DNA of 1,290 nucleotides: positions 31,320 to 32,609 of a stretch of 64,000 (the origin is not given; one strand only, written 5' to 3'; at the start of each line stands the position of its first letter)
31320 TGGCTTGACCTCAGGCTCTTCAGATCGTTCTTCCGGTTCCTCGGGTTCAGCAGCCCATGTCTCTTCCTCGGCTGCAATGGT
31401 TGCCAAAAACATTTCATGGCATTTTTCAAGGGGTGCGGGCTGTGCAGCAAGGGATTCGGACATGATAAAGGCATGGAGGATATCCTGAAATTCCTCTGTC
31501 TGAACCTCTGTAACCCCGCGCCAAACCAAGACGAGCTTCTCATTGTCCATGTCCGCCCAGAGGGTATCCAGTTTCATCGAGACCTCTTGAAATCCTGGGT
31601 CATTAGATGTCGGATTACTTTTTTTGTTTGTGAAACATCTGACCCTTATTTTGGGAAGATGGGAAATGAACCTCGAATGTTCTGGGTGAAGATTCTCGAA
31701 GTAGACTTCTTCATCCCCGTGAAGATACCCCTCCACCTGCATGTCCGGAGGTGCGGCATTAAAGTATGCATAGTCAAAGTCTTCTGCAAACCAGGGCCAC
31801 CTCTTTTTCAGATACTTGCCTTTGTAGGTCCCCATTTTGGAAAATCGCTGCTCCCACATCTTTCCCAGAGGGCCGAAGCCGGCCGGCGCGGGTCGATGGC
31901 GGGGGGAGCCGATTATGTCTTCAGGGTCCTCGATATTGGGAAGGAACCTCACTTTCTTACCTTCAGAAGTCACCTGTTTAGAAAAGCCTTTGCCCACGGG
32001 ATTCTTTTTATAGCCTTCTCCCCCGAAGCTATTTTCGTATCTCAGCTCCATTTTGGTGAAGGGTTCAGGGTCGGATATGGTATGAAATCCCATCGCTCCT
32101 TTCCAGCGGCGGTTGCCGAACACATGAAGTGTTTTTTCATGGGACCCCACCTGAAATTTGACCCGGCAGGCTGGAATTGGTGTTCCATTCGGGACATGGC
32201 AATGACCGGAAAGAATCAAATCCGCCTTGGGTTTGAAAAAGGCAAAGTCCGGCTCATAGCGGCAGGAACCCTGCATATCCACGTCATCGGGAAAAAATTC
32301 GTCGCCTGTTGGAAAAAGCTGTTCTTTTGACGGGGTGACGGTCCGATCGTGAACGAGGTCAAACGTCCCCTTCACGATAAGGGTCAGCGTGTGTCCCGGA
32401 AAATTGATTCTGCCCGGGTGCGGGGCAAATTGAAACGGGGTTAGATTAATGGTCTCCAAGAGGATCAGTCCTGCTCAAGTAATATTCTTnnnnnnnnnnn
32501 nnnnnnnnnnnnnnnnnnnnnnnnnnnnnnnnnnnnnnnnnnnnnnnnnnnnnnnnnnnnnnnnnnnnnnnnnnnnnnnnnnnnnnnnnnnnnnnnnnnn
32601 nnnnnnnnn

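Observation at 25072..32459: TagAB/TagB/TagC/TagD-like tail-tip module with about 1,200 aa of pentapeptide-repeat beta-helix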

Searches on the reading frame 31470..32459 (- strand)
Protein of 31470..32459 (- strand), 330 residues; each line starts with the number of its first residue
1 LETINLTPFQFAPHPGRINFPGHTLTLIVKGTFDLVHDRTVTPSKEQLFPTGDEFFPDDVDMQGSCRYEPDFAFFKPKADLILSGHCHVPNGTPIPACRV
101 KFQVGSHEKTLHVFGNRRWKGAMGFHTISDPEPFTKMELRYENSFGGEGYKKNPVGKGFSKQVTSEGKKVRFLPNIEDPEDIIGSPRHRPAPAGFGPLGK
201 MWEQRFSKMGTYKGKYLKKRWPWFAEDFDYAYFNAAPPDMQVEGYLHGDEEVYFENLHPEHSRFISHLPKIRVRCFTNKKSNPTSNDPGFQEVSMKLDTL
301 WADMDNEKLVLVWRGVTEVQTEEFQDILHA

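Call 56: search_dna_similar(query=window:31470-32459:-, collection=plasmids, mode=protein, max_evalue=0.00001, max_rows=25)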
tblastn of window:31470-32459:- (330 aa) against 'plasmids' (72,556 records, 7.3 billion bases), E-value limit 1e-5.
Records with a match: 190; places in all: 199; records where one place covers at least 80% of the query: 130.
Best place of each record, by identity: <60% 190.
By first word of the organism name: Rhizobium 56; Ralstonia 47; Agrobacterium 17; Bradyrhizobium 8; Burkholderia 7; Sinorhizobium 6; Caballeronia 5; Paracoccus 5; Mesorhizobium 5; Vibrio 5; and 23 more.
By predicted mobility (MOB-suite, as given by PLSDB): non-mobilizable 80; conjugative 60; mobilizable 50.
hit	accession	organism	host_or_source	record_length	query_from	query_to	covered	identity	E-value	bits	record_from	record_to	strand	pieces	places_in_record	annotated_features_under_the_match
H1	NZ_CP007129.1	Gemmatirosa kalamazoonensis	-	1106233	24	325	92%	32.6%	7e-34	139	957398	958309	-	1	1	record has no annotation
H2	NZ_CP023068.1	Sinorhizobium sojae CCBAU 05684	G.max,nodule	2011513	1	314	95%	30.6%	4e-33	136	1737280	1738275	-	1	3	record has no annotation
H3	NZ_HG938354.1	Neorhizobium galegae bv. orientalis str. HAMBI 540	Galega orientalis root nodule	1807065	1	314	95%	30.3%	4e-30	127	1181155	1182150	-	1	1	record has no annotation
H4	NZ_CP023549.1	Rhodobacter sp. CZR27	cell culture,paddy soil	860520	22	327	93%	31.0%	3e-26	116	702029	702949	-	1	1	DUF2169 domain-containing protein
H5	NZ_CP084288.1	Caballeronia zhejiangensis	Anasa tristis,Cell culture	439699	23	330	93%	30.7%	9e-28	120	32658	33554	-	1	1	DUF2169 domain-containing protein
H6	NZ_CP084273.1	Caballeronia grimmiae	Leptoglossus zonatus,Cell culture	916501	1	314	95%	29.8%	8e-29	124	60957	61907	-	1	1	DUF2169 domain-containing protein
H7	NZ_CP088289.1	Bradyrhizobium septentrionale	Glycine max cv. AC Glengarry,Cell ...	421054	21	330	94%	29.8%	1e-32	135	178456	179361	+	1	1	DUF2169 domain-containing protein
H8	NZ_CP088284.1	Bradyrhizobium septentrionale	Glycine max cv. AC Glengarry,Cell ...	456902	21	330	94%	29.8%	1e-32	135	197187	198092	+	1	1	DUF2169 domain-containing protein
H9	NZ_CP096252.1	Bradyrhizobium barranii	Glycine max cv. AC Glengarry,Cell ...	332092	21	330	94%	29.8%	1e-32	135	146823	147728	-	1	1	DUF2169 domain-containing protein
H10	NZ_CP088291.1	Bradyrhizobium septentrionale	Glycine max cv. AC Glengarry,Cell ...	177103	21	330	94%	29.8%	8e-32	132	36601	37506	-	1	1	DUF2169 domain-containing protein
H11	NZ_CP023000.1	Rhizobium sp. 11515TR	Cell culture,agricultural soil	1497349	1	314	95%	29.4%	3e-29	125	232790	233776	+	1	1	record has no annotation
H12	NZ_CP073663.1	Burkholderia contaminans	Homo sapiens,blood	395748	17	314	89%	30.9%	2e-25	142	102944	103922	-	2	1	DUF2169 domain-containing protein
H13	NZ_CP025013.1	Rhizobium leguminosarum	Lotus corniculatus,Bacteria culture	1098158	1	314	95%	28.8%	3e-28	122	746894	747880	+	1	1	record has no annotation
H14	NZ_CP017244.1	Rhizobium etli 8C-3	Phaseolus vulgaris,cell culture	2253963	25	314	88%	31.1%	6e-29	124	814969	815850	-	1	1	record has no annotation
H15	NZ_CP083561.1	Sulfitobacter sp. S223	-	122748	5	273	82%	33.5%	9e-27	118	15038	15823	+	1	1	DUF2169 domain-containing protein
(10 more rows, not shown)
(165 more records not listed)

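Call 57: get_annotated_region(hit=H12, flank=9000)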
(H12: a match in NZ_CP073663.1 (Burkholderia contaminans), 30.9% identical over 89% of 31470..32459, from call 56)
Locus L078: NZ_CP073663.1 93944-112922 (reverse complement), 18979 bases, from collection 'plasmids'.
description: Burkholderia contaminans strain toggle1 plasmid unnamed1, complete sequence
organism: Burkholderia contaminans (NCBI taxid 488447)
taxonomy: Bacteria; Pseudomonadota; Betaproteobacteria; Burkholderiales; Burkholderiaceae; Burkholderia; Burkholderia contaminans
host: -; source: Homo sapiens,blood; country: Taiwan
typing (MOB-suite, as given by PLSDB): non-mobilizable
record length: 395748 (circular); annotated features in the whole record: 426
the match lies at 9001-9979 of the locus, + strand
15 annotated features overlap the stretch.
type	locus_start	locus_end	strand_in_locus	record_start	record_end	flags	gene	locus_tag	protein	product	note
CDS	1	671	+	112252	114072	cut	-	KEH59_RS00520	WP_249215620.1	acyltransferase family protein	-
CDS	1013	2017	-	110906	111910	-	-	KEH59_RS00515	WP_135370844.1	hypothetical protein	-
CDS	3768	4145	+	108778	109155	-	-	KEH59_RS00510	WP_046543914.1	DUF3592 domain-containing protein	-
CDS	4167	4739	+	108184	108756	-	-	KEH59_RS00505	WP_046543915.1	hypothetical protein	-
CDS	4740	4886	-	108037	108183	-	-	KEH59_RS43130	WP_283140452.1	type VI secretion system baseplate subunit TssF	-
CDS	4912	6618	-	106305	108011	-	tssF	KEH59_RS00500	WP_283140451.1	type VI secretion system baseplate subunit TssF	GO:0033103 - protein secretion by the type VI secretion system [Evidence IEA]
CDS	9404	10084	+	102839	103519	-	-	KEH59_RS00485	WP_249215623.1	DUF2169 domain-containing protein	-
CDS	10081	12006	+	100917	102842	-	-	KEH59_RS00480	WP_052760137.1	polymorphic toxin type 15 domain-containing protein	-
CDS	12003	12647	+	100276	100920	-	-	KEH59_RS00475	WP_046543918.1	GAD-like domain-containing protein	-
CDS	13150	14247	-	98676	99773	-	-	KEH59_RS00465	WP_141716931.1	hypothetical protein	-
CDS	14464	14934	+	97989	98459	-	-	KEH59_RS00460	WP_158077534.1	papain-like cysteine protease family protein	-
CDS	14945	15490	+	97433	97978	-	-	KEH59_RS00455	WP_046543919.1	hypothetical protein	-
CDS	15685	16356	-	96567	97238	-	-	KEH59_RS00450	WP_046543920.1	hypothetical protein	-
CDS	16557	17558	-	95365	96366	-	-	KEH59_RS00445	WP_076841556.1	DNA-binding protein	-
CDS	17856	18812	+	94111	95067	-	-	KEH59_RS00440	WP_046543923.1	site-specific integrase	GO:0015074 - DNA integration [Evidence IEA]; GO:0006310 - DNA recombination [Evidence IEA]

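Call 58: get_annotated_region(hit=H6, flank=9000)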
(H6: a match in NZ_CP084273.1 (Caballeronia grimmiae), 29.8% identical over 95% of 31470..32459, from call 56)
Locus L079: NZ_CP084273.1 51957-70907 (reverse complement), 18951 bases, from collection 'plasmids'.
description: Caballeronia grimmiae strain Lep1A1 plasmid p1, complete sequence
organism: Caballeronia grimmiae (NCBI taxid 1071679)
taxonomy: Bacteria; Pseudomonadota; Betaproteobacteria; Burkholderiales; Burkholderiaceae; Caballeronia; Caballeronia grimmiae
host: -; source: Leptoglossus zonatus,Cell culture; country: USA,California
typing (MOB-suite, as given by PLSDB): non-mobilizable
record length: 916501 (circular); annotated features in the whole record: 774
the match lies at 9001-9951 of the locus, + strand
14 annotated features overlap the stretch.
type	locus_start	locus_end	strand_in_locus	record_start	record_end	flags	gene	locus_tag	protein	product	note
CDS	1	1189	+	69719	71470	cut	-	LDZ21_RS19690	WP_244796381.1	ShlB/FhaC/HecB family hemolysin secretion/activation protein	GO:0006811 - monoatomic ion transport [Evidence IEA]; GO:0015031 - protein transport [Evidence IEA]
CDS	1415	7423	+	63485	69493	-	-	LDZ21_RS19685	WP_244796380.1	filamentous hemagglutinin N-terminal domain-containing protein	-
CDS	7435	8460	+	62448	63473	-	tssA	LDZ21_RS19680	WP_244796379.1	type VI secretion system protein TssA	-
CDS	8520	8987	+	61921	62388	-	-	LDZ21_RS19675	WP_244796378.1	DUF6484 domain-containing protein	-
CDS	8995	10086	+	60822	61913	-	-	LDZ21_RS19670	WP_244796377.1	DUF2169 domain-containing protein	-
CDS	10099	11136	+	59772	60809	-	-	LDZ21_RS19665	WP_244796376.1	hypothetical protein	-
CDS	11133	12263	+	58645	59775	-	-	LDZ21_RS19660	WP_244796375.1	PAAR-like domain-containing protein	-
CDS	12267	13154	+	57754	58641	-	-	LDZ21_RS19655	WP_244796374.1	hypothetical protein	-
CDS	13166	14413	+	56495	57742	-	-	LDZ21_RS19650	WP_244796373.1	TIGR02270 family protein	GO:0008150 - biological_process [Evidence IEA]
CDS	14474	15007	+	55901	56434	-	tssB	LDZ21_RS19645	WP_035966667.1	type VI secretion system contractile sheath small subunit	GO:0033103 - protein secretion by the type VI secretion system [Evidence IEA]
CDS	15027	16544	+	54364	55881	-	tssC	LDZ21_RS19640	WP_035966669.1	type VI secretion system contractile sheath large subunit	GO:0033103 - protein secretion by the type VI secretion system [Evidence IEA]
CDS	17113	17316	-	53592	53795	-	-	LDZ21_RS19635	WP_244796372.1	hypothetical protein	-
CDS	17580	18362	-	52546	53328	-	-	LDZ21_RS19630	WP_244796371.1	PP2C family serine/threonine-protein phosphatase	-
CDS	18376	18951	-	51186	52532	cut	tagH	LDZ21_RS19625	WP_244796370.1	type VI secretion system-associated FHA domain protein TagH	GO:0033103 - protein secretion by the type VI secretion system [Evidence IEA]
